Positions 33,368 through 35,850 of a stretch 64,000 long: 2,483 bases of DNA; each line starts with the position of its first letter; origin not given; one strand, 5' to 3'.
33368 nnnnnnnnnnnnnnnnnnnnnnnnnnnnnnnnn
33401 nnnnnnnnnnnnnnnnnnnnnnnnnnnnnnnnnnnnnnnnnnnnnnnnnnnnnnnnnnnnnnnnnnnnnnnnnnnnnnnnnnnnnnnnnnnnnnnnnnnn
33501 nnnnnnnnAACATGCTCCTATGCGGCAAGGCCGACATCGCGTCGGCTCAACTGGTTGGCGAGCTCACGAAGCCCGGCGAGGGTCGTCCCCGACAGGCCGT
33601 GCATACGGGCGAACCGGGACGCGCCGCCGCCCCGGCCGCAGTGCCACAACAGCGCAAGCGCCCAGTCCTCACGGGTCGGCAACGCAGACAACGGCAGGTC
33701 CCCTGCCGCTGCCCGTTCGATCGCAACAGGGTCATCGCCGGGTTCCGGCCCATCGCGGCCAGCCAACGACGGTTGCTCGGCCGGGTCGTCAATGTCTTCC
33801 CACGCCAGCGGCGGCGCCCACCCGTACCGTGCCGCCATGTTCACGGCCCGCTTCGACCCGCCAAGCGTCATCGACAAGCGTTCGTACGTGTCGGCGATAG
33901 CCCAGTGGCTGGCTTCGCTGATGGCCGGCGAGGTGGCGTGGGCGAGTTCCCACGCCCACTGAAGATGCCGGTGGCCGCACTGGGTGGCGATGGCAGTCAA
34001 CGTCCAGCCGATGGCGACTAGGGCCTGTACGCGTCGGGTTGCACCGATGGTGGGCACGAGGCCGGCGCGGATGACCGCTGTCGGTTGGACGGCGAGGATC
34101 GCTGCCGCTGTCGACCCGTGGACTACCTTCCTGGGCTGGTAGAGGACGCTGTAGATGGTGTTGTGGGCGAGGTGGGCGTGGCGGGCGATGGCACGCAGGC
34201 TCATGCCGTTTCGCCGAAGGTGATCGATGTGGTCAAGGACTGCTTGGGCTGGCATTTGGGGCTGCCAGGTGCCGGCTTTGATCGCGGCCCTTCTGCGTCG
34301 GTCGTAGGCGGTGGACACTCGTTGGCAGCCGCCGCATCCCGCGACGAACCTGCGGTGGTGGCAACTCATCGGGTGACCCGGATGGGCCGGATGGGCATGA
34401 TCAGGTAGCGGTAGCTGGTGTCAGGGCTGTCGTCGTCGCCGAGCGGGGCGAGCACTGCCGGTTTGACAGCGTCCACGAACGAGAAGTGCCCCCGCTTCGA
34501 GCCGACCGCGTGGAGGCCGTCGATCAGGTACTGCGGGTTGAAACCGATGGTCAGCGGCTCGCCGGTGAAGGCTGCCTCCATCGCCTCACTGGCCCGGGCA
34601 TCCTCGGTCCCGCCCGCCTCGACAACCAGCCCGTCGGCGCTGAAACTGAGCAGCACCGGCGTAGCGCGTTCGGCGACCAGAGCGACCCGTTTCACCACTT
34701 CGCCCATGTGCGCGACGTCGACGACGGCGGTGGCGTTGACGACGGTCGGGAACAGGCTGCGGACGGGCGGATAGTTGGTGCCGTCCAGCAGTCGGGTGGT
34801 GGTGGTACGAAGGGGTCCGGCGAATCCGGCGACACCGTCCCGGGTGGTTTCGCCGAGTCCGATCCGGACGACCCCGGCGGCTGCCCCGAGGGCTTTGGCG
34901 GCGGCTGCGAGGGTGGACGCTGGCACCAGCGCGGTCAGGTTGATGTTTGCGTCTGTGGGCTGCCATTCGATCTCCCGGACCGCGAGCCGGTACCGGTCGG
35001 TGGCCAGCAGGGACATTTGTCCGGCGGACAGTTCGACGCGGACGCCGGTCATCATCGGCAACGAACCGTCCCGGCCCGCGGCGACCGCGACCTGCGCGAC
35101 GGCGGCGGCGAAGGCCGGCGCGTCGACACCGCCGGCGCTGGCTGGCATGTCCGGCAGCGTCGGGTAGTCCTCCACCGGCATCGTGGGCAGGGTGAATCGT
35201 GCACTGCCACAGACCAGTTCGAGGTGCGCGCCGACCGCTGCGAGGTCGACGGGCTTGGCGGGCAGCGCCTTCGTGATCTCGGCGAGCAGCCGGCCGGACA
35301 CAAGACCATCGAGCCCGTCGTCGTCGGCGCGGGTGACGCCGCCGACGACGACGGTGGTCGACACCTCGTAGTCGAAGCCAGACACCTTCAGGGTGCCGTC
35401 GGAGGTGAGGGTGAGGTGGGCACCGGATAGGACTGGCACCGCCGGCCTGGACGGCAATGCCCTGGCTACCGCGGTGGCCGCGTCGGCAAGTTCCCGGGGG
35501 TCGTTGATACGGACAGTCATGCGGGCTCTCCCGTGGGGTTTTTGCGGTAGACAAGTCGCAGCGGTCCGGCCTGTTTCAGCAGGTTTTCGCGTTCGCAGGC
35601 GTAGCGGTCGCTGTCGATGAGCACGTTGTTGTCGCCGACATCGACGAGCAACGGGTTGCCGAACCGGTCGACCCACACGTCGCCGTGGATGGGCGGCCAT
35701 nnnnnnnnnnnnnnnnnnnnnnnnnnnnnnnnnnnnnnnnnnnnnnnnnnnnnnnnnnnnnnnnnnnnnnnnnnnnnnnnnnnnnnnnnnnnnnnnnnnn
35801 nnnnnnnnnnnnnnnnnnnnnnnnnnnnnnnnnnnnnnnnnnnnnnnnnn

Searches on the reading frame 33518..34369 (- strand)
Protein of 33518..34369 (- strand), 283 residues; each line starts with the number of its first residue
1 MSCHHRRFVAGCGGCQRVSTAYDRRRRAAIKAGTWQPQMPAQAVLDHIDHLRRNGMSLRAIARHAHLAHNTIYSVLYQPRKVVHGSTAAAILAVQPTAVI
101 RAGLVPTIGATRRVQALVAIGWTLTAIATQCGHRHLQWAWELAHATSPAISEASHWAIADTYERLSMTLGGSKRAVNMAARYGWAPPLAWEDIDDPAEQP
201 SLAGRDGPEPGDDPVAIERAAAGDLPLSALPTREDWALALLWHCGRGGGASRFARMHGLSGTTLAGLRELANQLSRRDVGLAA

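Call 3: search_protein_families(library=pfam, proteins=[window:33518-34369:-], max_evalue=0.1)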
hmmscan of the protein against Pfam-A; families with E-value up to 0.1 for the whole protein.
window:33518-34369:- (283 aa): 3 families
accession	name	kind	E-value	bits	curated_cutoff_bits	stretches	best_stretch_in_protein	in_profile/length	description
PF13936.12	HTH_38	-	8.4e-05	22.7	27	1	47-73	12-38/44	Helix-turn-helix domain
PF13693.12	HTH_35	-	0.00015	22.1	25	1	50-98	10-57/75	Winged helix-turn-helix DNA-binding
PF13542.12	HTH_Tnp_ISL3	-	0.025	14.5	27.4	0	53-76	25-47/51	Helix-turn-helix domain of transposase family ISL3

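Call 4: search_protein_families(library=phrogs, proteins=[window:33518-34369:-], max_evalue=0.01)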
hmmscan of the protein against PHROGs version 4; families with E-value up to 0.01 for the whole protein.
window:33518-34369:- (283 aa): 4 families
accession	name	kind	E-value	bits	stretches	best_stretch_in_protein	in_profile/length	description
phrog_1590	-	unknown function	1.6e-47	163.2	1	5-205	16-222/281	-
phrog_769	-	transcription regulation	6.6e-06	27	1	49-91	18-60/89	transcriptional repressor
phrog_664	-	DNA, RNA and nucleotide metabolism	0.0053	17.6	1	4-79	53-124/210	DNA binding protein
phrog_925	-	DNA, RNA and nucleotide metabolism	0.0061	17.3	0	50-86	12-48/67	HTH DNA binding protein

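Call 15: search_protein_families(library=ncbifam, proteins=[window:33518-34369:-], max_evalue=1)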
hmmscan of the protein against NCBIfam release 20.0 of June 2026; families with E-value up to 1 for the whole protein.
window:33518-34369:- (283 aa): 4 families
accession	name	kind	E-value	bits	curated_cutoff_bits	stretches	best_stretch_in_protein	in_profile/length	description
TIGR04111.1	BcepMu_gp16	hypoth_equivalog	0.00033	20.5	34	1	50-87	8-45/55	phage-associated protein, BcepMu gp16 family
NF040595.1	HTH_Cbp1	equivalog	0.019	14.9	140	1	16-77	23-84/135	CRISPR DNA repeat-binding protein Cbp1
NF033558.1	transpos_IS1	equivalog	0.13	12.2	100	1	42-80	42-80/199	IS1 family transposase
NF033546.1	transpos_IS21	equivalog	0.13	11.8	160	1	50-79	3-32/294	IS21 family transposase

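Call 16: search_protein_families(library=padloc, proteins=[window:33518-34369:-], max_evalue=1)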
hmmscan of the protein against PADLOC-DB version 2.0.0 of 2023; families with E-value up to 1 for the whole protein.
window:33518-34369:- (283 aa): 0 families

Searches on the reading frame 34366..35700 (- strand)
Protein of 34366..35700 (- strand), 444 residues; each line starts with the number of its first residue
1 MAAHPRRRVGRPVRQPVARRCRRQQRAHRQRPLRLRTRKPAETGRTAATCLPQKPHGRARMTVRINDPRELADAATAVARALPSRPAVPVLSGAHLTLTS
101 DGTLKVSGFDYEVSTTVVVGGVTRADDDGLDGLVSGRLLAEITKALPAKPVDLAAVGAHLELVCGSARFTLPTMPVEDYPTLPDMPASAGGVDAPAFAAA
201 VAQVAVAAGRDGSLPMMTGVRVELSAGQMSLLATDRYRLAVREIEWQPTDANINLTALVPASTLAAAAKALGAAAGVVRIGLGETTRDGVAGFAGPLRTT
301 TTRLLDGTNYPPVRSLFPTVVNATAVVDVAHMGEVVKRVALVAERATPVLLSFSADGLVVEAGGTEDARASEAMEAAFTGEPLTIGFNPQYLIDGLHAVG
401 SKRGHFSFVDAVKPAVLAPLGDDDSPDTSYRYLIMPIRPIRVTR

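Call 3: search_protein_families(library=pfam, proteins=[window:34366-35700:-], max_evalue=0.1)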
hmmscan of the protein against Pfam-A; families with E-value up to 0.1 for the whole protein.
window:34366-35700:- (444 aa): 3 families
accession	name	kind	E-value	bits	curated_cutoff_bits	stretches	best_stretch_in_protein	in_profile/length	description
PF02768.20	DNA_pol3_beta_3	-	5.4e-28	97.7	27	1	314-437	1-120/121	DNA polymerase III beta subunit, C-terminal domain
PF00712.24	DNA_pol3_beta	-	3.7e-27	95.3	24.4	2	70-183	9-120/120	DNA polymerase III beta subunit, N-terminal domain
PF02767.21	DNA_pol3_beta_2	-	8.7e-21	74.8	27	1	195-311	5-115/116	DNA polymerase III beta subunit, central domain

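Call 4: search_protein_families(library=phrogs, proteins=[window:34366-35700:-], max_evalue=0.01)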
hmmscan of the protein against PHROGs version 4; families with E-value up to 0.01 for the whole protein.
window:34366-35700:- (444 aa): 3 families
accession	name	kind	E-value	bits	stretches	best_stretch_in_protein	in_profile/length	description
phrog_947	-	DNA, RNA and nucleotide metabolism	9.1e-70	236.4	1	70-439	11-365/368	DNA polymerase processivity factor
phrog_12598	-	DNA, RNA and nucleotide metabolism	1e-08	35.9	1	197-345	13-175/275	RusA-like Holliday junction resolvase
phrog_6615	-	DNA, RNA and nucleotide metabolism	1.9e-07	32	1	305-439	68-213/214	DNA polymerase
